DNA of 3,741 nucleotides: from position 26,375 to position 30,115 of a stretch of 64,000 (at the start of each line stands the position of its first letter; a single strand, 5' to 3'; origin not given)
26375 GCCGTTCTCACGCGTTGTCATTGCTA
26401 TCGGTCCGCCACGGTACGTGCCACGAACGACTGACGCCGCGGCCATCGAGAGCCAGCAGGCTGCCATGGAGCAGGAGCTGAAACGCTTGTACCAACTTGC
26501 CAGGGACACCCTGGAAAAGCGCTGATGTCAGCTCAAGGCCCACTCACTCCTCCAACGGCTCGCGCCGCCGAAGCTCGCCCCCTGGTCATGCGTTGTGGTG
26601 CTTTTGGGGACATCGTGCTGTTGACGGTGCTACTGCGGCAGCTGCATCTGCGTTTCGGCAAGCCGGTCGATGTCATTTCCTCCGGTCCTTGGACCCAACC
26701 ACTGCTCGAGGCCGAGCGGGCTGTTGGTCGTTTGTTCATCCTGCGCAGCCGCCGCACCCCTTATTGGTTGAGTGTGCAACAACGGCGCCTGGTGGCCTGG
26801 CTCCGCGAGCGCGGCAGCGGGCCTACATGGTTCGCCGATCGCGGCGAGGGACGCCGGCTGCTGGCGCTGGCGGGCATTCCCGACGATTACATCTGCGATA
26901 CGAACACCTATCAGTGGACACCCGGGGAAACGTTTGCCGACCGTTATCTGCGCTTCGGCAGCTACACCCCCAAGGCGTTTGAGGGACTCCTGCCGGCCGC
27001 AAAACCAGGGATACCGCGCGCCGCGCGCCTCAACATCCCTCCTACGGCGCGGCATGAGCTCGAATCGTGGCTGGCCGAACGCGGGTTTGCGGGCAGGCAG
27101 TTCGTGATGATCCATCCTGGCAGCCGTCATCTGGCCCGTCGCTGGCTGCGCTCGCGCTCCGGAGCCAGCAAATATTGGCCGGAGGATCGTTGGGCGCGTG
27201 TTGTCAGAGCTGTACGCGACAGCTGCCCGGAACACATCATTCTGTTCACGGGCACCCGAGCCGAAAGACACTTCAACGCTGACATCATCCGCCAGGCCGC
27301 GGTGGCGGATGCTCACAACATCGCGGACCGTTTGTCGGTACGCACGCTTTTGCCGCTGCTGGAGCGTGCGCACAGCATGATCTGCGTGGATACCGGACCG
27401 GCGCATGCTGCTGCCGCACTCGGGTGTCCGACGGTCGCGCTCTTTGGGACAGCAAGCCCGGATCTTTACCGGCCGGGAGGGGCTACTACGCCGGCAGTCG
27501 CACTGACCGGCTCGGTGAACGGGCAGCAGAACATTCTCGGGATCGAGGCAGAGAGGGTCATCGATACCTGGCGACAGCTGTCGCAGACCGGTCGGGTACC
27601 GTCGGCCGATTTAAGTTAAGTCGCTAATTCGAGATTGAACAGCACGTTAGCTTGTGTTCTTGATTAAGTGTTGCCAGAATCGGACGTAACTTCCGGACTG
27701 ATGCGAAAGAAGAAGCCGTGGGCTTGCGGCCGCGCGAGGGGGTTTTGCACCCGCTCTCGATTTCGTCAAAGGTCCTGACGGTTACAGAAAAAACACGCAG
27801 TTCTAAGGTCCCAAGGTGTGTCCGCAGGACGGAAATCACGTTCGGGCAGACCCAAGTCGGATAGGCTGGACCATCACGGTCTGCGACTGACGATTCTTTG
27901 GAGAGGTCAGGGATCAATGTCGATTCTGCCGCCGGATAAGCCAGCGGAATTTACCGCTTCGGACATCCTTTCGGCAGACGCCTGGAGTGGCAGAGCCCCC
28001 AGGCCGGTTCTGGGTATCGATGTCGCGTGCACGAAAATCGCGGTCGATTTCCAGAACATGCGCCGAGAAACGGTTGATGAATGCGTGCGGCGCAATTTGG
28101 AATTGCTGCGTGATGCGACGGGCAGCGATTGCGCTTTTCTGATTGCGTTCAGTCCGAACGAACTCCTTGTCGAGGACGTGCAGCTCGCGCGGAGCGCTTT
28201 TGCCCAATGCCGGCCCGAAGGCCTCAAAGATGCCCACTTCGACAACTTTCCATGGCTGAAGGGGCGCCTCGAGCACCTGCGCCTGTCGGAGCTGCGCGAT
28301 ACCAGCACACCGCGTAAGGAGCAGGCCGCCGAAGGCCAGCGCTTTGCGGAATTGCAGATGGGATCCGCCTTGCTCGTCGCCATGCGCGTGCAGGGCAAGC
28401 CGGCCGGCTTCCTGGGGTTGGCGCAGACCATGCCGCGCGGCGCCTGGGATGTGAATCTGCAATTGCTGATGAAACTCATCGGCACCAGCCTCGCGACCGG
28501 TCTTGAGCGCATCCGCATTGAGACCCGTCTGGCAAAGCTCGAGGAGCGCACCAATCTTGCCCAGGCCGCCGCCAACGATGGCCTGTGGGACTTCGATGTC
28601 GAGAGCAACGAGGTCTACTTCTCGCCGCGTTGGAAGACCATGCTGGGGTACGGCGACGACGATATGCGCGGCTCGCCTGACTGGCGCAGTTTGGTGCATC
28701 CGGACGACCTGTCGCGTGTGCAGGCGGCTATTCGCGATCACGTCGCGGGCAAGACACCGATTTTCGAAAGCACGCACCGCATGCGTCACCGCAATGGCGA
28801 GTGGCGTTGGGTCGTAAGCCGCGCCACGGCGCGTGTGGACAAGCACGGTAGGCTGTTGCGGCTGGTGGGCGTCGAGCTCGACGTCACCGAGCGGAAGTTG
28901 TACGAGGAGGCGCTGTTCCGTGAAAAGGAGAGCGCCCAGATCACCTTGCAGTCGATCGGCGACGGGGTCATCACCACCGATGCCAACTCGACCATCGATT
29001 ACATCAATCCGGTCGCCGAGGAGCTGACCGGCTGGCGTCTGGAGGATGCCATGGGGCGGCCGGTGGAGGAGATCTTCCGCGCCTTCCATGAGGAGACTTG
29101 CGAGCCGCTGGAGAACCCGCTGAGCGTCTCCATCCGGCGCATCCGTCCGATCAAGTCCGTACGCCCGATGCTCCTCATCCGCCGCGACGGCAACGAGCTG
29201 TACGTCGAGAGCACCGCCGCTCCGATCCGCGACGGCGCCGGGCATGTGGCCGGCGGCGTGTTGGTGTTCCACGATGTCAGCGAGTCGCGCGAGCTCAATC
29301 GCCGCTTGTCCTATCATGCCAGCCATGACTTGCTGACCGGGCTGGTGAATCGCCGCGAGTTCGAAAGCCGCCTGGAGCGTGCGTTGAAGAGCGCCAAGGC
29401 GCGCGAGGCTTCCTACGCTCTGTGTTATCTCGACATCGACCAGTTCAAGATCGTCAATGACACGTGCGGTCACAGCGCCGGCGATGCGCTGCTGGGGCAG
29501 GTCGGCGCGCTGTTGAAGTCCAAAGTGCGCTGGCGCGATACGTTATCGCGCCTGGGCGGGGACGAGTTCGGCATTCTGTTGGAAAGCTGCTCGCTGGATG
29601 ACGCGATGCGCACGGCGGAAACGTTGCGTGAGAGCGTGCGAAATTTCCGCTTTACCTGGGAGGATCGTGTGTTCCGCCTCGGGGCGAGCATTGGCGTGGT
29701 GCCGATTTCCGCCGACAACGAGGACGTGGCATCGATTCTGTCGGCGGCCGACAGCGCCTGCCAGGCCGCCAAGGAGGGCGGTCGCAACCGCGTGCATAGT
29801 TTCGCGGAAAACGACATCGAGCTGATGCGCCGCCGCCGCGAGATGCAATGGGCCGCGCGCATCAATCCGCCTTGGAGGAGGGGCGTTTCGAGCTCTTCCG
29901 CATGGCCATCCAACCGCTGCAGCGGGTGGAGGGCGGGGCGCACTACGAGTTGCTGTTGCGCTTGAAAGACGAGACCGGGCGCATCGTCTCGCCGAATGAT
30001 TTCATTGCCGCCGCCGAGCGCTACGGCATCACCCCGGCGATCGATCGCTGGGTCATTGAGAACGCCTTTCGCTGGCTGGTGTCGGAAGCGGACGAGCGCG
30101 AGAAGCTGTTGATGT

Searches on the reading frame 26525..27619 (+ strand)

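Call 58: search_protein_families(library=pfam, proteins=[window:26525-27619:+], max_evalue=0.00001)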
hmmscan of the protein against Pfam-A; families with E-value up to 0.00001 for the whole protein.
window:26525-27619:+ (364 aa): 1 family
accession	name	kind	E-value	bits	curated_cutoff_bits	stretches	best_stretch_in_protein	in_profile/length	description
PF01075.23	Glyco_transf_9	-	1.7e-19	70.6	22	1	212-321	116-223/247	Glycosyltransferase family 9 (heptosyltransferase)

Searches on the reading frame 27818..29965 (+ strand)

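Call 58: search_protein_families(library=pfam, proteins=[window:27818-29965:+], max_evalue=0.00001)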
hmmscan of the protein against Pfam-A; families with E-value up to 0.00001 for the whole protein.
window:27818-29965:+ (715 aa): 6 families
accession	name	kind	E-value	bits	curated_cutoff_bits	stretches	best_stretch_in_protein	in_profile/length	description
PF00990.26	GGDEF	-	3.5e-42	144.4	23.8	1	501-658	1-161/161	Diguanylate cyclase, GGDEF domain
PF08447.18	PAS_3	-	1.4e-30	105.9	25.6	1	266-352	2-88/89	PAS fold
PF08448.16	PAS_4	-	2e-26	92.8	23.1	2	378-492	2-110/110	PAS fold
PF13426.13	PAS_9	-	9.6e-23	80.9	27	2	382-489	2-103/103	PAS domain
PF00989.32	PAS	-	1e-21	77.5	22.6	2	377-487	7-113/113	PAS fold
PF13188.13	PAS_8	-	4.1e-09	36.5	21.8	0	377-432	7-59/65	PAS domain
